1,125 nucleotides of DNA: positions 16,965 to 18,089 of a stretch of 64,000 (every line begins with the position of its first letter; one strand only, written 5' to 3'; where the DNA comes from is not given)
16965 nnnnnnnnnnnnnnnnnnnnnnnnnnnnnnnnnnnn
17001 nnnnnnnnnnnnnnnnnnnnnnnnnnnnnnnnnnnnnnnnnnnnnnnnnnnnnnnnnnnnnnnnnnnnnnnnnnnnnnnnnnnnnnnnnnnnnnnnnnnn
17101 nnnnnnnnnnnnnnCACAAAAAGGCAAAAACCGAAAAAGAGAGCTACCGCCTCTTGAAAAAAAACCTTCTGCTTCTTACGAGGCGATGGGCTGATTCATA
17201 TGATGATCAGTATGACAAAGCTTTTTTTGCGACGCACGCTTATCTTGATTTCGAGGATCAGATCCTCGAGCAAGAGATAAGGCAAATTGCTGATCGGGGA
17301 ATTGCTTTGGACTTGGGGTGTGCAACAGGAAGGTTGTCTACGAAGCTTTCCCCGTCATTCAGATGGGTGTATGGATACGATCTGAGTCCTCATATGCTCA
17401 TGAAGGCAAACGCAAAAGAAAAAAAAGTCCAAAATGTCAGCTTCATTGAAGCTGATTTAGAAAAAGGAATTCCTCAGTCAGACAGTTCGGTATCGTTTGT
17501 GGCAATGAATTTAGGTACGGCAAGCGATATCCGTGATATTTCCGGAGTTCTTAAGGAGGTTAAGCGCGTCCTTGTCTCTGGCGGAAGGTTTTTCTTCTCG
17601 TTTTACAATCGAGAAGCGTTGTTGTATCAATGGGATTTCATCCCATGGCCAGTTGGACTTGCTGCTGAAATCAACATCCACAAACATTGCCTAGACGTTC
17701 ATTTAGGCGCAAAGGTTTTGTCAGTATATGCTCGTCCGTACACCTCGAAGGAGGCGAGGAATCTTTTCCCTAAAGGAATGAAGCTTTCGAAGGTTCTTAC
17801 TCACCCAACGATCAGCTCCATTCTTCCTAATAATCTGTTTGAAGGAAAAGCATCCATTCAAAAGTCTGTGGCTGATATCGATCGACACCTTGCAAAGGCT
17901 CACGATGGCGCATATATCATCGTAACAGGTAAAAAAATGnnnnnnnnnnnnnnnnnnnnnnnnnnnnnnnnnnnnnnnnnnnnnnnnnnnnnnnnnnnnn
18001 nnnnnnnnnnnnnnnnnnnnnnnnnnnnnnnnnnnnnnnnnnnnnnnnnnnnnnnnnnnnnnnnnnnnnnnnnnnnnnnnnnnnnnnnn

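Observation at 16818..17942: Chorismate-mutase-like (AroQ) domain fused to a SAM-dependent methyltransferase, next to trpS and a TrpD-like gene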

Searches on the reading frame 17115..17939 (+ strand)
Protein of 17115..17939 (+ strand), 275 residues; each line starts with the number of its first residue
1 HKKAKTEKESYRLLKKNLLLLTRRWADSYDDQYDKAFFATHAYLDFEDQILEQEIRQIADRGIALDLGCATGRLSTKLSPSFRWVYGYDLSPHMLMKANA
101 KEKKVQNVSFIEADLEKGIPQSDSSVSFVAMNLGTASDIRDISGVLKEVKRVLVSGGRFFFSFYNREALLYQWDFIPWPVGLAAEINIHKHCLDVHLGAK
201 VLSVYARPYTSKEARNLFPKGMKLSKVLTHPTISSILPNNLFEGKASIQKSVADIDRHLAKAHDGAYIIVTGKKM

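Call 45: search_protein_representatives(protein=window:17115-17939:+)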
Query: 275 residues. Proteins with E-value up to 0.001 (for the whole library): 2570; up to 1e-10: 255; up to 1e-30: 141. The best 150 are listed.
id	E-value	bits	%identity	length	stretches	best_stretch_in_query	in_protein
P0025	2.7e-103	361.3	62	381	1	6-274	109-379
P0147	3.8e-89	314.9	57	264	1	13-274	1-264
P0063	8.9e-82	290.7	53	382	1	4-275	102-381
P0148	8.6e-80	284.2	51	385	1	7-274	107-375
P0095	8.3e-79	281.0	49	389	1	2-274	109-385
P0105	2.0e-78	279.7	48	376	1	7-274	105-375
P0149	7.8e-78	277.8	52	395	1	7-275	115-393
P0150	4.8e-77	275.2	51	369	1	5-274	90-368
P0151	7.2e-77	274.6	51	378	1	3-274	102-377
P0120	1.8e-76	273.3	47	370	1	5-274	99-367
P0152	3.7e-74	265.8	49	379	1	6-273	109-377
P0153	2.8e-73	262.9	51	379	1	4-274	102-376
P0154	7.8e-72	258.2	48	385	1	6-272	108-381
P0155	2.3e-71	256.6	46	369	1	13-273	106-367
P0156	5.3e-71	255.4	47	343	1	4-274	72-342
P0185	2.6e-61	223.6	45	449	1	5-274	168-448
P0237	2.0e-46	174.9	44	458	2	118-275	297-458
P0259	4.5e-39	150.8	35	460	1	10-274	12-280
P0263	9.4e-38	146.4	37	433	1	19-274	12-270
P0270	4.5e-36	140.9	36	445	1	25-270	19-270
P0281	4.3e-31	124.6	35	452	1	15-274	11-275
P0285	1.9e-28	115.9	31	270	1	6-272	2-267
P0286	4.7e-28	114.6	33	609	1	9-272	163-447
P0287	8.4e-28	113.8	40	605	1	12-274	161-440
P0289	1.2e-27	113.3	36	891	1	22-262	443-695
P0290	1.5e-27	113.0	31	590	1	12-271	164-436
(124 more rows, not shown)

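Call 46: search_protein_families(library=pfam, proteins=[P0259, P0263, P0270, P0281, P0286, P0287, P0290, P0285, P0237, P0185], max_evalue=0.01)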
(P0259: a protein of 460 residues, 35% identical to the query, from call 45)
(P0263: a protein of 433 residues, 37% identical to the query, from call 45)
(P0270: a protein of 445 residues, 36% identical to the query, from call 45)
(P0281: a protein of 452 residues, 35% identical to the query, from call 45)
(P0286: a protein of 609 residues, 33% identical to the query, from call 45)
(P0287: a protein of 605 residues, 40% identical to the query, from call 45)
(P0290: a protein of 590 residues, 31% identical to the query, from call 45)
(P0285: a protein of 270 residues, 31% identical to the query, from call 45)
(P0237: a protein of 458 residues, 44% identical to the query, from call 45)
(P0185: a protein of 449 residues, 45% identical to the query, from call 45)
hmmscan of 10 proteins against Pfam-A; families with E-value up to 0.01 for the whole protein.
P0259 (460 aa): 9 families
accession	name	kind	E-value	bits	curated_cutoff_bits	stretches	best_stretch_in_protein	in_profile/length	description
PF04073.20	tRNA_edit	-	3.9e-23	82.3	25.5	1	312-444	1-122/123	Aminoacyl-tRNA editing domain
PF08241.18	Methyltransf_11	-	4.8e-17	62.8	21.2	1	67-166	1-95/95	Methyltransferase domain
PF13649.12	Methyltransf_25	-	3.9e-16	60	27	1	67-161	2-96/97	Methyltransferase domain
PF13847.12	Methyltransf_31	-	7.5e-14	52.1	27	1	67-170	8-113/145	Methyltransferase domain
PF08242.18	Methyltransf_12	-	4.4e-11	43.8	30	1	67-162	1-96/98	Methyltransferase domain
PF01209.24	Ubie_methyltran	-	7e-10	39.1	20.1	1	56-162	43-147/233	ubiE/COQ5 methyltransferase family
PF13489.12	Methyltransf_23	-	1.6e-08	34.9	27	1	67-172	27-122/164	Methyltransferase domain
PF03141.22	Methyltransf_29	-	0.00026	20.1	23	1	41-167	97-218/506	Putative S-adenosyl-L-methionine-dependent methyltransferase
PF03848.20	TehB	-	0.0082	16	20.4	0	64-165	32-131/193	Tellurite resistance protein TehB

P0263 (433 aa): 10 families
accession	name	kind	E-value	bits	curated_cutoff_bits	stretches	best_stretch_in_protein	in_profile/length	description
PF04073.20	tRNA_edit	-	3.4e-25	89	25.5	1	302-422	4-122/123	Aminoacyl-tRNA editing domain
PF13847.12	Methyltransf_31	-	7.4e-16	58.6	27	1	60-167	10-120/145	Methyltransferase domain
PF08241.18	Methyltransf_11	-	1.1e-14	55.2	21.2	1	59-157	2-95/95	Methyltransferase domain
PF13649.12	Methyltransf_25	-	1.2e-14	55.2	27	1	58-153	2-97/97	Methyltransferase domain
PF08242.18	Methyltransf_12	-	5.2e-09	37.2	30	1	58-154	1-97/98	Methyltransferase domain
PF13489.12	Methyltransf_23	-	9e-08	32.4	27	1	59-174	28-133/164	Methyltransferase domain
PF01209.24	Ubie_methyltran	-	1.7e-07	31.3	20.1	1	18-155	16-149/233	ubiE/COQ5 methyltransferase family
PF03848.20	TehB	-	0.00011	22.1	20.4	1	57-150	34-125/193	Tellurite resistance protein TehB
PF05219.18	DREV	-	0.0025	17.4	26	1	55-157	96-186/265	DREV methyltransferase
PF05958.17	tRNA_U5-meth_tr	-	0.0035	16.8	23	1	55-104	204-252/357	tRNA (Uracil-5-)-methyltransferase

P0270 (445 aa): 9 families
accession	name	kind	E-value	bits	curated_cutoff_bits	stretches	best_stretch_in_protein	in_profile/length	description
PF04073.20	tRNA_edit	-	1.1e-21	77.7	25.5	1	306-433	1-122/123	Aminoacyl-tRNA editing domain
PF13847.12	Methyltransf_31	-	2.4e-18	66.7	27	1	59-161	8-113/145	Methyltransferase domain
PF13649.12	Methyltransf_25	-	9.5e-18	65.1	27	1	59-153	2-97/97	Methyltransferase domain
PF08241.18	Methyltransf_11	-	8.6e-17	62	21.2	1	60-157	2-95/95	Methyltransferase domain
PF08242.18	Methyltransf_12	-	2.5e-14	54.2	30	1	59-155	1-98/98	Methyltransferase domain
PF01209.24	Ubie_methyltran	-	2.7e-10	40.4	20.1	1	58-156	51-150/233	ubiE/COQ5 methyltransferase family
PF13489.12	Methyltransf_23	-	9.5e-10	38.9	27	1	53-175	21-134/164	Methyltransferase domain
PF13679.12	Methyltransf_32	-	0.0028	18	27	1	47-127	15-107/143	Methyltransferase domain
PF05148.21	Methyltransf_8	-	0.0031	17.8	27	0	46-156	64-155/219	Hypothetical methyltransferase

P0281 (452 aa): 13 families
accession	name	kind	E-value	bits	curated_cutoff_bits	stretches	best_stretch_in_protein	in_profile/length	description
PF04073.20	tRNA_edit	-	1.1e-19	71.2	25.5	1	306-438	1-123/123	Aminoacyl-tRNA editing domain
PF13649.12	Methyltransf_25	-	5.5e-17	62.7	27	1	61-156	2-97/97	Methyltransferase domain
PF13847.12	Methyltransf_31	-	7.2e-17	61.9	27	1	61-164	8-113/145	Methyltransferase domain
PF08241.18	Methyltransf_11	-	8.1e-15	55.7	21.2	1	61-160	1-95/95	Methyltransferase domain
PF08242.18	Methyltransf_12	-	4.2e-13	50.3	30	1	61-157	1-97/98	Methyltransferase domain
PF13489.12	Methyltransf_23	-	9.8e-12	45.3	27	1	45-176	11-132/164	Methyltransferase domain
PF01209.24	Ubie_methyltran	-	3.3e-07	30.3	20.1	1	59-157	50-148/233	ubiE/COQ5 methyltransferase family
PF13679.12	Methyltransf_32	-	0.0008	19.8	27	1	54-117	23-93/143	Methyltransferase domain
PF24675.1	NpmA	-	0.0025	17.6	60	1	56-133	23-105/214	16S rRNA (adenine(1408)-N(1))-methyltransferase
PF02390.23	Methyltransf_4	-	0.0048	16.8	24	1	57-118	2-65/173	Putative methyltransferase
PF09445.16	Methyltransf_15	-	0.0067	16.5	22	0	59-125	3-70/165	RNA cap guanine-N2 methyltransferase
PF03848.20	TehB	-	0.0073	16.2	20.4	0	60-114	34-88/193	Tellurite resistance protein TehB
PF05175.20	MTS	-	0.0088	16.1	23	0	56-116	31-93/170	Methyltransferase small domain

P0286 (609 aa): 7 families
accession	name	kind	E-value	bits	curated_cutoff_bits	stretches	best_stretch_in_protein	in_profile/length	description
PF08241.18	Methyltransf_11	-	1.3e-12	48.6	21.2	1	221-330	2-94/95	Methyltransferase domain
PF13649.12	Methyltransf_25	-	2.5e-11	44.5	27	1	220-327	2-97/97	Methyltransferase domain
PF08242.18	Methyltransf_12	-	1.3e-09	39.1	30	1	220-329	1-98/98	Methyltransferase domain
PF13847.12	Methyltransf_31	-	2.2e-09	37.6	27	1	219-335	7-113/145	Methyltransferase domain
PF13489.12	Methyltransf_23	-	1.6e-07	31.7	27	1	214-338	21-123/164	Methyltransferase domain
PF01209.24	Ubie_methyltran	-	0.00042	20.2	20.1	1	216-330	48-150/233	ubiE/COQ5 methyltransferase family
PF05891.18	Methyltransf_PK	-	0.002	18.2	27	1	203-331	43-159/218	AdoMet dependent proline di-methyltransferase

P0287 (605 aa): 7 families
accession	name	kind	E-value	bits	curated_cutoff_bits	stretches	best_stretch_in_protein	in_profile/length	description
PF13649.12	Methyltransf_25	-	8.7e-15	55.6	27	1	216-317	2-97/97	Methyltransferase domain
PF04073.20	tRNA_edit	-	1.1e-14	55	25.5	1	467-592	1-122/123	Aminoacyl-tRNA editing domain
PF08241.18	Methyltransf_11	-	2e-14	54.4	21.2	1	216-320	1-94/95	Methyltransferase domain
PF08242.18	Methyltransf_12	-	1e-13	52.2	30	1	216-319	1-98/98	Methyltransferase domain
PF13489.12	Methyltransf_23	-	1.3e-12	48.2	27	1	216-343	27-138/164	Methyltransferase domain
PF13847.12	Methyltransf_31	-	5.3e-09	36.3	27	1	216-329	8-117/145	Methyltransferase domain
PF01209.24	Ubie_methyltran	-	3.8e-07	30.1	20.1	1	208-320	44-150/233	ubiE/COQ5 methyltransferase family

P0290 (590 aa): 14 families
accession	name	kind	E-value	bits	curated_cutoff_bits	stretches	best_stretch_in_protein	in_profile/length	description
PF13649.12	Methyltransf_25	-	1.2e-15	58.4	27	1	216-320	1-97/97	Methyltransferase domain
PF13847.12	Methyltransf_31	-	3.7e-14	53.1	27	1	216-328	7-113/145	Methyltransferase domain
PF08241.18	Methyltransf_11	-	8e-14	52.5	21.2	1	218-324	2-95/95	Methyltransferase domain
PF08242.18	Methyltransf_12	-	1.2e-12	48.8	30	1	217-322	1-98/98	Methyltransferase domain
PF13489.12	Methyltransf_23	-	2.3e-11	44.2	27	1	211-331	21-123/164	Methyltransferase domain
PF04073.20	tRNA_edit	-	3.1e-11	43.9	25.5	1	471-585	1-103/123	Aminoacyl-tRNA editing domain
PF01209.24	Ubie_methyltran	-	3.6e-10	40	20.1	1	197-324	37-151/233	ubiE/COQ5 methyltransferase family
PF01728.25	FtsJ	-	0.00067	20.1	24.1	1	212-308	21-109/181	FtsJ-like methyltransferase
PF13679.12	Methyltransf_32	-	0.0011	19.4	27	1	203-281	13-93/143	Methyltransferase domain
PF01795.25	Methyltransf_5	-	0.0026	17.7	27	1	212-300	20-104/309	MraW methylase family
PF05175.20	MTS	-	0.0028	17.8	23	1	201-261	21-80/170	Methyltransferase small domain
PF06325.19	PrmA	-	0.0055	16.7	22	1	210-325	159-259/296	Ribosomal protein L11 methyltransferase (PrmA)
PF12847.13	Methyltransf_18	-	0.0066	16.9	27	0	207-269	9-71/151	Methyltransferase domain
PF05148.21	Methyltransf_8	-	0.0082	16.5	27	0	202-247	62-104/219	Hypothetical methyltransferase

P0285 (270 aa): 11 families
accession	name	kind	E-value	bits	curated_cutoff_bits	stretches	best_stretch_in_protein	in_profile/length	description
PF13847.12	Methyltransf_31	-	5e-14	52.6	27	1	61-169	8-118/145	Methyltransferase domain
PF13649.12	Methyltransf_25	-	2.9e-12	47.5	27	1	61-157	2-97/97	Methyltransferase domain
PF08241.18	Methyltransf_11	-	1.2e-09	39.1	21.2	1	62-160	2-94/95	Methyltransferase domain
PF01209.24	Ubie_methyltran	-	4.7e-08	33.1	20.1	1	54-164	45-154/233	ubiE/COQ5 methyltransferase family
PF08242.18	Methyltransf_12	-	7.8e-08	33.4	30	1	61-159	1-98/98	Methyltransferase domain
PF03848.20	TehB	-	0.0004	20.3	20.4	1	47-115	22-89/193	Tellurite resistance protein TehB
PF03291.22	mRNA_G-N7_MeTrfase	-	0.00052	19.6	26.6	0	56-97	61-103/315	mRNA (guanine-N(7))-methyltransferase domain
PF13489.12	Methyltransf_23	-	0.0011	19.1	27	1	61-168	27-123/164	Methyltransferase domain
PF05724.17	TPMT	-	0.0012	19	26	0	64-115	45-93/218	Thiopurine S-methyltransferase (TPMT)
PF09445.16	Methyltransf_15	-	0.0028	17.7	22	1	59-110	3-54/165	RNA cap guanine-N2 methyltransferase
PF01641.26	SelR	-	0.0082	16.5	24.9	0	62-120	33-90/116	SelR domain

P0237 (458 aa): 10 families
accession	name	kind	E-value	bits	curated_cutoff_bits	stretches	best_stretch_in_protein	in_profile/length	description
PF13649.12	Methyltransf_25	-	8.7e-14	52.4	27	1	203-244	2-45/97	Methyltransferase domain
PF08241.18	Methyltransf_11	-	3.3e-13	50.5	21.2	2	203-245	1-43/95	Methyltransferase domain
PF13847.12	Methyltransf_31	-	6.6e-13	49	27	1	201-243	6-51/145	Methyltransferase domain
PF08242.18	Methyltransf_12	-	6.8e-10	40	30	1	203-247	1-47/98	Methyltransferase domain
PF01817.26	CM_2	-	5.8e-09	36.5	27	1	51-127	5-79/80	Chorismate mutase type II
PF13489.12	Methyltransf_23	-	2.6e-08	34.2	27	1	186-349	12-123/164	Methyltransferase domain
PF01209.24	Ubie_methyltran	-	4.3e-05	23.4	20.1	0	197-245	46-97/233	ubiE/COQ5 methyltransferase family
PF01728.25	FtsJ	-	0.0013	19.1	24.1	0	199-240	22-65/181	FtsJ-like methyltransferase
PF05175.20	MTS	-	0.0062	16.6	23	0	190-241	23-76/170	Methyltransferase small domain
PF13679.12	Methyltransf_32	-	0.0086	16.5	27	0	185-329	11-125/143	Methyltransferase domain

P0185 (449 aa): 6 families
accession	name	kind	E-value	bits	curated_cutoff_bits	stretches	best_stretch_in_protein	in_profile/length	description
PF01817.26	CM_2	-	7.8e-15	55.3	27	1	68-148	1-79/80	Chorismate mutase type II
PF13847.12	Methyltransf_31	-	3.3e-11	43.5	27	1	231-342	6-119/145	Methyltransferase domain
PF13649.12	Methyltransf_25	-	1.4e-10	42.2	27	1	233-329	2-97/97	Methyltransferase domain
PF08241.18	Methyltransf_11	-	3.3e-09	37.7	21.2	1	233-332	1-94/95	Methyltransferase domain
PF08242.18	Methyltransf_12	-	9.3e-09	36.3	30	1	233-331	1-98/98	Methyltransferase domain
PF13489.12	Methyltransf_23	-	4.3e-08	33.5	27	1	215-396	8-160/164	Methyltransferase domain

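Call 47: find_encoding_contigs(protein=P0263, flank=8000, max_places=2)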
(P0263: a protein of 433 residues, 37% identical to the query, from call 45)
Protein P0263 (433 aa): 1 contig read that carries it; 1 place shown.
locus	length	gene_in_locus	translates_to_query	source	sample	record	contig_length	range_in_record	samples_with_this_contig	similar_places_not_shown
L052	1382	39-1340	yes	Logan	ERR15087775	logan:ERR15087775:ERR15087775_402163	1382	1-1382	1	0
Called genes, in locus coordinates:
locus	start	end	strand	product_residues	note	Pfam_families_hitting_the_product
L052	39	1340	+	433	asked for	PF01209:Ubie_methyltran (weak), PF13489:Methyltransf_23, PF13847:Methyltransf_31, PF08241:Methyltransf_11, PF08242:Methyltransf_12, PF13649:Methyltransf_25, PF04073:tRNA_edit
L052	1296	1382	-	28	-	?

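Call 48: find_encoding_contigs(protein=P0259, flank=8000, max_places=2)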
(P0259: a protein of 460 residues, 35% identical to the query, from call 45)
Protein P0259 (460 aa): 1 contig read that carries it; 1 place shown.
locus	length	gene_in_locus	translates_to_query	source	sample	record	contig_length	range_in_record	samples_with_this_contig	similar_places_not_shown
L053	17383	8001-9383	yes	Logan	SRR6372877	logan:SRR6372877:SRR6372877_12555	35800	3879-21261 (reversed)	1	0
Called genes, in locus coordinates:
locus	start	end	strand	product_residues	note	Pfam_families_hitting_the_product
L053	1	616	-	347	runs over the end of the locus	PF01807:Zn_ribbon_DnaG, PF13155:Toprim_2, PF13362:Toprim_3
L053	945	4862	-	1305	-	PF05729:NACHT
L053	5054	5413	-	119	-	PF12844:HTH_19, PF13560:HTH_31, PF01381:HTH_3, PF13443:HTH_26 (weak)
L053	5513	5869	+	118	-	PF04970:LRAT (weak)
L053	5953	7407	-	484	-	-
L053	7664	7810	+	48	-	-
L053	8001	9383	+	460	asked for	PF01209:Ubie_methyltran, PF13489:Methyltransf_23, PF08241:Methyltransf_11, PF08242:Methyltransf_12, PF13649:Methyltransf_25, PF13847:Methyltransf_31, PF04073:tRNA_edit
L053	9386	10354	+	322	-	PF00579:tRNA-synt_1b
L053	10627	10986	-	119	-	PF09722:Xre_MbcA_ParS_C (weak)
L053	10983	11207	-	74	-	-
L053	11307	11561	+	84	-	PF13560:HTH_31 (weak), PF01381:HTH_3 (weak)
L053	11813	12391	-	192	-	PF01400:Astacin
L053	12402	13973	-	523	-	-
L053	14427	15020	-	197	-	PF16694:Cytochrome_P460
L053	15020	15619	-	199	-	PF16694:Cytochrome_P460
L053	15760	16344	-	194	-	-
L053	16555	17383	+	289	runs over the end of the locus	PF00126:HTH_1, PF03466:LysR_substrate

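Call 49: find_encoding_contigs(protein=P0287, flank=8000, max_places=2)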
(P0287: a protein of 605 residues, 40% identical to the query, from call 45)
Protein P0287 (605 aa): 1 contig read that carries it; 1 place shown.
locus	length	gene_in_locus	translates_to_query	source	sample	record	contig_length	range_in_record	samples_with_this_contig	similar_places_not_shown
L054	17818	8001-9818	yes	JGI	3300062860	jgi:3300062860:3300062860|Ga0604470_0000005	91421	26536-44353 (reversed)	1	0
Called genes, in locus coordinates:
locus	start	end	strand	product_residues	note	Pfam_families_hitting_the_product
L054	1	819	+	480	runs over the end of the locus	PF00496:SBP_bac_5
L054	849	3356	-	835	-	PF02129:Peptidase_S15 (faint), PF00326:Peptidase_S9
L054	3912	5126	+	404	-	PF23235:WHD_3rd_Lhr (weak), PF06224:AlkZ-like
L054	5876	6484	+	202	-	PF02535:Zip (faint)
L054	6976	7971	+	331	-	PF00579:tRNA-synt_1b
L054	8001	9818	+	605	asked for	PF01209:Ubie_methyltran (weak), PF13489:Methyltransf_23, PF08241:Methyltransf_11, PF08242:Methyltransf_12, PF13649:Methyltransf_25, PF13847:Methyltransf_31, PF04073:tRNA_edit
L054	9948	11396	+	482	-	-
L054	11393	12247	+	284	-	PF02086:MethyltransfD12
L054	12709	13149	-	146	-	-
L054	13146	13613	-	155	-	-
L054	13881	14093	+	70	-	-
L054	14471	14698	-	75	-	PF13560:HTH_31, PF13744:HTH_37 (weak), PF12844:HTH_19, PF01381:HTH_3, PF22495:HTH_92 (faint)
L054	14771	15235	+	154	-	-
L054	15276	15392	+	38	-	-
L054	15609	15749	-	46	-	-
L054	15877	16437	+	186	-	-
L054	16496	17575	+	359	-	-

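Call 51: search_protein_families(library=ncbifam, proteins=[L053:9386-10351:+, L054:6976-7968:+], max_evalue=0.00001)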
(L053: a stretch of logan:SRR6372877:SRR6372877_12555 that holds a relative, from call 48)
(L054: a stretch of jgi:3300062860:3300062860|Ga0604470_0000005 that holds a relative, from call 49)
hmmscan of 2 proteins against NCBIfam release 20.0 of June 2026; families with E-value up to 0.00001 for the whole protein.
L053:9386-10351:+ (322 aa): 9 families
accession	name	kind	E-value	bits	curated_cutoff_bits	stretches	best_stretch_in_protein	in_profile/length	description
NF009207.0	PRK12556.1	equivalog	7.4e-112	373.5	479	1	3-321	5-330/332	tryptophan--tRNA ligase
NF008923.0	PRK12284.1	equivalog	3.7e-106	355.5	597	1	2-321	3-330/431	tryptophan--tRNA ligase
TIGR00233.1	trpS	equivalog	6.1e-79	265.7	176.75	1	2-322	3-328/328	tryptophan--tRNA ligase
NF008922.0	PRK12283.1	equivalog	6.1e-58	196.6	572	2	2-170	4-174/400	tryptophan--tRNA ligase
NF008925.0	PRK12285.1-2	equivalog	4.4e-21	75.2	451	1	4-284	65-350/365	tryptophan--tRNA ligase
NF008926.0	PRK12285.1-3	equivalog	9.3e-16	57.7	320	1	4-164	68-229/429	tryptophan--tRNA ligase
NF006330.0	PRK08560.1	equivalog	2e-10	40.3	220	1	6-215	37-246/342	tyrosine--tRNA ligase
NF008927.0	PRK12285.1-4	equivalog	1.6e-08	34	478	1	120-279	188-354/385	tryptophan--tRNA ligase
NF008928.0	PRK12285.1-5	equivalog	4.7e-07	28.7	891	0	4-163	95-252/530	tryptophan--tRNA ligase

L054:6976-7968:+ (331 aa): 8 families
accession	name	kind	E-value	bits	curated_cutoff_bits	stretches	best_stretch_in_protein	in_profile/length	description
TIGR00233.1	trpS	equivalog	1.7e-84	283.9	176.75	1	3-327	4-328/328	tryptophan--tRNA ligase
NF008922.0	PRK12283.1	equivalog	8.1e-64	215.9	572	2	3-169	5-171/400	tryptophan--tRNA ligase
NF009207.0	PRK12556.1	equivalog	5.5e-58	196.4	479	1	3-327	5-331/332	tryptophan--tRNA ligase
NF008923.0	PRK12284.1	equivalog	2.8e-56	191.2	597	1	4-328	5-332/431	tryptophan--tRNA ligase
NF008925.0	PRK12285.1-2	equivalog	1.6e-11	43.8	451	1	4-228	65-281/365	tryptophan--tRNA ligase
NF006330.0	PRK08560.1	equivalog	1.8e-09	37.1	220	1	11-224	42-249/342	tyrosine--tRNA ligase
NF008926.0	PRK12285.1-3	equivalog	1.4e-08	34.1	320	1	4-167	68-230/429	tryptophan--tRNA ligase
NF008927.0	PRK12285.1-4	equivalog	1.3e-07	31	478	1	52-303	127-372/385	tryptophan--tRNA ligase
